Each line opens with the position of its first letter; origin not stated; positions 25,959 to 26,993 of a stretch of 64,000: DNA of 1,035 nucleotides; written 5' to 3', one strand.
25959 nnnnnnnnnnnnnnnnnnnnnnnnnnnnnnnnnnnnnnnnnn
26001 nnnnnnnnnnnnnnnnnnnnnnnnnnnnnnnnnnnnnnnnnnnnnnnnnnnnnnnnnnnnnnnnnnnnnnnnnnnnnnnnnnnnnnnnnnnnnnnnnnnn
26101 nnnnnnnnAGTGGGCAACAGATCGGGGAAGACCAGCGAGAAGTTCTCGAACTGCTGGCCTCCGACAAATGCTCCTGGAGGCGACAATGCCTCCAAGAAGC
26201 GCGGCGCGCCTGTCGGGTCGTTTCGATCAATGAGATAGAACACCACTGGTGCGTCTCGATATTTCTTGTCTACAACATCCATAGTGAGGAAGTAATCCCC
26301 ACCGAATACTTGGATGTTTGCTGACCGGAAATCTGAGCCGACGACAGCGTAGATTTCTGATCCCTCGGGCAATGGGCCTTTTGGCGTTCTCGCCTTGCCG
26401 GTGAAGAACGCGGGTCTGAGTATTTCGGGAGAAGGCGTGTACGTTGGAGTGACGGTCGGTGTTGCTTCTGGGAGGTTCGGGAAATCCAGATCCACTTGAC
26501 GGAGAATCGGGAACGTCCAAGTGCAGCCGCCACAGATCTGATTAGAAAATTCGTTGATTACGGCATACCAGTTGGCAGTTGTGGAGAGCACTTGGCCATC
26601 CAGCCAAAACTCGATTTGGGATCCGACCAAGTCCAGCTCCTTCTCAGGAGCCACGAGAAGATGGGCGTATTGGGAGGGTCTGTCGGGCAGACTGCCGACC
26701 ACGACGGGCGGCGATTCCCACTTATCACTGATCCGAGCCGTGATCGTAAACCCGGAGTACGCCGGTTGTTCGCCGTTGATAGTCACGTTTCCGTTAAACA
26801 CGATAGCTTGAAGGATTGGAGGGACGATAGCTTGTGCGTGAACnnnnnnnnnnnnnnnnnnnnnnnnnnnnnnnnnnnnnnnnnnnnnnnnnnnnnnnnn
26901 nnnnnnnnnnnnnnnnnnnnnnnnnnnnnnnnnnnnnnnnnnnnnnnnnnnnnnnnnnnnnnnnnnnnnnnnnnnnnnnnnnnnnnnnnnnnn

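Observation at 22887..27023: Tandem trio of paralogous Pro/Thr-stalked envelope proteins with a shared, unclassified C-terminal sorting-like cassette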

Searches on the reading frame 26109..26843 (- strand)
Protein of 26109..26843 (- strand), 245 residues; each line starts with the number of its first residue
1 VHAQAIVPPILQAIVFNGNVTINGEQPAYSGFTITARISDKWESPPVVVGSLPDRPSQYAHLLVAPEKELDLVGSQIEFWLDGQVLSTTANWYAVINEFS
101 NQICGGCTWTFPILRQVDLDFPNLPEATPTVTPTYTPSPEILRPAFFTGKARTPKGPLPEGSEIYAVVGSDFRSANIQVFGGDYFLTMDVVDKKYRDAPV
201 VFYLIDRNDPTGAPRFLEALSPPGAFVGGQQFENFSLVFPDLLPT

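Call 8: find_homologous_proteins(query=window:26109-26843:-, max_evalue=0.001)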
Query seq(245 aa) (245 aa): 19 proteins with E <= 0.001 among 424 candidates.
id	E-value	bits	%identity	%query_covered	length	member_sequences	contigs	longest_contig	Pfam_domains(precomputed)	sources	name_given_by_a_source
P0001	1.1e-96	342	76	51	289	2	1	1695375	-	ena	-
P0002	1.2e-71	260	75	62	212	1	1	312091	-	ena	-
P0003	2.5e-60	223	49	64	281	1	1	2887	-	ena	-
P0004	8.6e-58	214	97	42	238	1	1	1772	-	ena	-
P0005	1.9e-55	206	67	58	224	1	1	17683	-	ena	-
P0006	8.0e-51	191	71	50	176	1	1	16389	-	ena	-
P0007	9.1e-51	191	70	51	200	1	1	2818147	-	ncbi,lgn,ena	-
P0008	1.1e-43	168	58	58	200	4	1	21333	-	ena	-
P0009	2.9e-43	167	58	56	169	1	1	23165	-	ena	-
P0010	2.5e-42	164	59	53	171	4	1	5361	-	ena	-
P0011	3.9e-42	163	59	57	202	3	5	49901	-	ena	-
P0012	8.4e-42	162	56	58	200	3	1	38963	-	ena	-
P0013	3.7e-40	156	57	56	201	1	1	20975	-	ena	-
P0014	6.4e-40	156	68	44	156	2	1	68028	-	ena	-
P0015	4.3e-39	153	47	76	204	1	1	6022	-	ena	-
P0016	7.8e-35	139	50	57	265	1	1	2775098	-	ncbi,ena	-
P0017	1.5e-33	135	51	52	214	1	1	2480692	-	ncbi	-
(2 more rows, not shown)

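Call 11: find_encoding_contigs(protein=P0016, flank=10000, max_places=3)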
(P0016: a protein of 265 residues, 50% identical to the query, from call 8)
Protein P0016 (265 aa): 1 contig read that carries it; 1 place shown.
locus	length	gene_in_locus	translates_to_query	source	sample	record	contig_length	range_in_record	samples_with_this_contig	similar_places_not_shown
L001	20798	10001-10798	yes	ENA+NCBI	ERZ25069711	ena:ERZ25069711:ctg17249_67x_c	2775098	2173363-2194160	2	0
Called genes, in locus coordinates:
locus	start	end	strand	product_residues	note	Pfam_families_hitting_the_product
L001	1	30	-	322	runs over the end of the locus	PF01073:3Beta_HSD, PF01370:Epimerase, PF02719:Polysacc_synt_2 (weak), PF04321:RmlD_sub_bind, PF13460:NAD_binding_10, PF16363:GDP_Man_Dehyd, PF07993:NAD_binding_4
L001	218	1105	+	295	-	PF13379:NMT1_2 (faint)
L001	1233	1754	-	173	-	-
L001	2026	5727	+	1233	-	-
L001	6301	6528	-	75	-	-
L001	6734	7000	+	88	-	-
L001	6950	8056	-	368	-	PF00389:2-Hacid_dh (weak), PF02826:2-Hacid_dh_C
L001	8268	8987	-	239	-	PF03992:ABM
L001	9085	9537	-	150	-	PF10097:DUF2335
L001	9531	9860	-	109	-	-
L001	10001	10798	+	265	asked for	-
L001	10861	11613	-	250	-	PF00106:adh_short, PF03435:Sacchrp_dh_NADP (weak), PF08659:KR, PF13561:adh_short_C2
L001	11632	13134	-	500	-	PF07690:MFS_1, PF00083:Sugar_tr (weak)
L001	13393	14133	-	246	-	PF12679:ABC2_membrane_2 (weak), PF12730:ABC2_membrane_4 (weak)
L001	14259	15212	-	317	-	PF13476:AAA_23 (weak), PF00005:ABC_tran, PF13304:AAA_21 (weak)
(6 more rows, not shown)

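Call 12: find_encoding_contigs(protein=P0017, flank=10000, max_places=3)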
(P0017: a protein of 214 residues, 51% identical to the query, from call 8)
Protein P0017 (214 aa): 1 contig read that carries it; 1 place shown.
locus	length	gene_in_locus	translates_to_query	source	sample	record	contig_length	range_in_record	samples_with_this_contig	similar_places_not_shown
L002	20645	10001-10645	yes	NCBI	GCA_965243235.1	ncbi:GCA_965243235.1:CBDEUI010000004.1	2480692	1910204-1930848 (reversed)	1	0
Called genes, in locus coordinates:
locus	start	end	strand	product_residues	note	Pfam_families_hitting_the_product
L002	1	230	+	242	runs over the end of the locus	-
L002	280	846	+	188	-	PF00583:Acetyltransf_1, PF13508:Acetyltransf_7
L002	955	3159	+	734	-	PF03176:MMPL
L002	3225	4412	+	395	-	PF09995:MPAB_Lcp_cat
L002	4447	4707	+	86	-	-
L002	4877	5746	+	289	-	PF00702:Hydrolase (faint), PF13344:Hydrolase_6, PF13242:Hydrolase_like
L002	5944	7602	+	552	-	PF02776:TPP_enzyme_N, PF00205:TPP_enzyme_M, PF02775:TPP_enzyme_C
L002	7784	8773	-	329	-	PF00389:2-Hacid_dh, PF02826:2-Hacid_dh_C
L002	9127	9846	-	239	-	PF03992:ABM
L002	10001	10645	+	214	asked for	-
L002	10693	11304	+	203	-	PF13302:Acetyltransf_3, PF13523:Acetyltransf_8, PF00583:Acetyltransf_1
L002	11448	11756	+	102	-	PF04480:DUF559, PF18741:MTES_1575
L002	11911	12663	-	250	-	PF00106:adh_short, PF03435:Sacchrp_dh_NADP (weak), PF08659:KR, PF13561:adh_short_C2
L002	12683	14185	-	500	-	PF07690:MFS_1, PF00083:Sugar_tr (weak)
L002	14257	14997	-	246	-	PF01061:ABC2_membrane (weak), PF12679:ABC2_membrane_2, PF12730:ABC2_membrane_4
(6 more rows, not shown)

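Call 13: find_encoding_contigs(protein=P0001, flank=10000, max_places=3)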
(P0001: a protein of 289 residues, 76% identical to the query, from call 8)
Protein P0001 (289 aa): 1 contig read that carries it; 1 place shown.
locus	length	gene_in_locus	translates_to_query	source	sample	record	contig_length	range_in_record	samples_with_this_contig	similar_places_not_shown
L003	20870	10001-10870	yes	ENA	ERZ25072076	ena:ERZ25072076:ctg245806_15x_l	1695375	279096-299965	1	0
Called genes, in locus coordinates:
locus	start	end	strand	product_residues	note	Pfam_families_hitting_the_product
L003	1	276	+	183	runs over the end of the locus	PF00406:ADK, PF13207:AAA_17, PF13238:AAA_18, PF13671:AAA_33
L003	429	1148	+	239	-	PF00557:Peptidase_M24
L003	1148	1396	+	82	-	PF01176:eIF-1a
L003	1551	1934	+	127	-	PF00416:Ribosomal_S13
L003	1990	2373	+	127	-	PF00411:Ribosomal_S11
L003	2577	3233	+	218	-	PF00163:Ribosomal_S4, PF01479:S4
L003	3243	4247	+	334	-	PF01193:RNA_pol_L, PF01000:RNA_pol_A_bac, PF03118:RNA_pol_A_CTD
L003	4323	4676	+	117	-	PF01196:Ribosomal_L17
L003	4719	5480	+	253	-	PF01416:PseudoU_synth_1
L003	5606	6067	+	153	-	PF00572:Ribosomal_L13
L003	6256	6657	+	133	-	PF00380:Ribosomal_S9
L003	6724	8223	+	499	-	-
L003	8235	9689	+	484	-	-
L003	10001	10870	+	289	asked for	-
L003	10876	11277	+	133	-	-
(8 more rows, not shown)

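Call 14: find_encoding_contigs(protein=P0007, flank=10000, max_places=3)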
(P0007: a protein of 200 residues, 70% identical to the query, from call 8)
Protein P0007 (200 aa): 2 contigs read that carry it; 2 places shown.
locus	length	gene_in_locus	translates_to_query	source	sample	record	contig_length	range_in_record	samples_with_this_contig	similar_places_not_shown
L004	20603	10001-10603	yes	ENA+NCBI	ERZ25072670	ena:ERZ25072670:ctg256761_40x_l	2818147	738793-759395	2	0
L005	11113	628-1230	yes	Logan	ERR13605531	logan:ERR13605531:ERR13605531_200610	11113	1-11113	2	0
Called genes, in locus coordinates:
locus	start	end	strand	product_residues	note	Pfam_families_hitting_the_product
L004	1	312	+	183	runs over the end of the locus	PF00406:ADK, PF13207:AAA_17, PF13238:AAA_18, PF13671:AAA_33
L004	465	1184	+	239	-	PF00557:Peptidase_M24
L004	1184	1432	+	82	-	PF01176:eIF-1a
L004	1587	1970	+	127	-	PF00416:Ribosomal_S13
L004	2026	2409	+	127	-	PF00411:Ribosomal_S11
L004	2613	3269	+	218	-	PF00163:Ribosomal_S4, PF01479:S4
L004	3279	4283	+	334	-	PF01193:RNA_pol_L, PF01000:RNA_pol_A_bac, PF03118:RNA_pol_A_CTD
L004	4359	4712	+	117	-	PF01196:Ribosomal_L17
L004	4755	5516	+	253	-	PF01416:PseudoU_synth_1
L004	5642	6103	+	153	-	PF00572:Ribosomal_L13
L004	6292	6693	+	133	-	PF00380:Ribosomal_S9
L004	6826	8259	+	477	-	-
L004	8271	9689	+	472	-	-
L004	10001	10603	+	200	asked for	-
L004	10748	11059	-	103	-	-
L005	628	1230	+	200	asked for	-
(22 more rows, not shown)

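Call 15: find_encoding_contigs(protein=P0002, flank=10000, max_places=3)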
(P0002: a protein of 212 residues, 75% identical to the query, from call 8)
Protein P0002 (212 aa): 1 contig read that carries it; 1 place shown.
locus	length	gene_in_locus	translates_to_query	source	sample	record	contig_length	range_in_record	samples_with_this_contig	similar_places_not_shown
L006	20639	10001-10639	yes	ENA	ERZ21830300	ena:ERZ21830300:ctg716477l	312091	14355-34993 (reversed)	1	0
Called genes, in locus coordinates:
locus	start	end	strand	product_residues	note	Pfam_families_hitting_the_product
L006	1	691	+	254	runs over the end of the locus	PF00333:Ribosomal_S5, PF03719:Ribosomal_S5_C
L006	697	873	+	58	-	PF00327:Ribosomal_L30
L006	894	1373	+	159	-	PF00828:Ribosomal_L27A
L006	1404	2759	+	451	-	PF00344:SecY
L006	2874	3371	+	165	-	PF00406:ADK, PF13207:AAA_17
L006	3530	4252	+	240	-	PF00557:Peptidase_M24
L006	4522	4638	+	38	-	PF00444:Ribosomal_L36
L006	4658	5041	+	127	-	PF00416:Ribosomal_S13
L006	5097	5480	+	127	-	PF00411:Ribosomal_S11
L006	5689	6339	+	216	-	PF00163:Ribosomal_S4, PF01479:S4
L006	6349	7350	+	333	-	PF01193:RNA_pol_L, PF01000:RNA_pol_A_bac, PF03118:RNA_pol_A_CTD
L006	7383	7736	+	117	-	PF01196:Ribosomal_L17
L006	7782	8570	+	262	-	PF01416:PseudoU_synth_1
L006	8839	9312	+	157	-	PF00572:Ribosomal_L13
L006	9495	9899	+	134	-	PF00380:Ribosomal_S9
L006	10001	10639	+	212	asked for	-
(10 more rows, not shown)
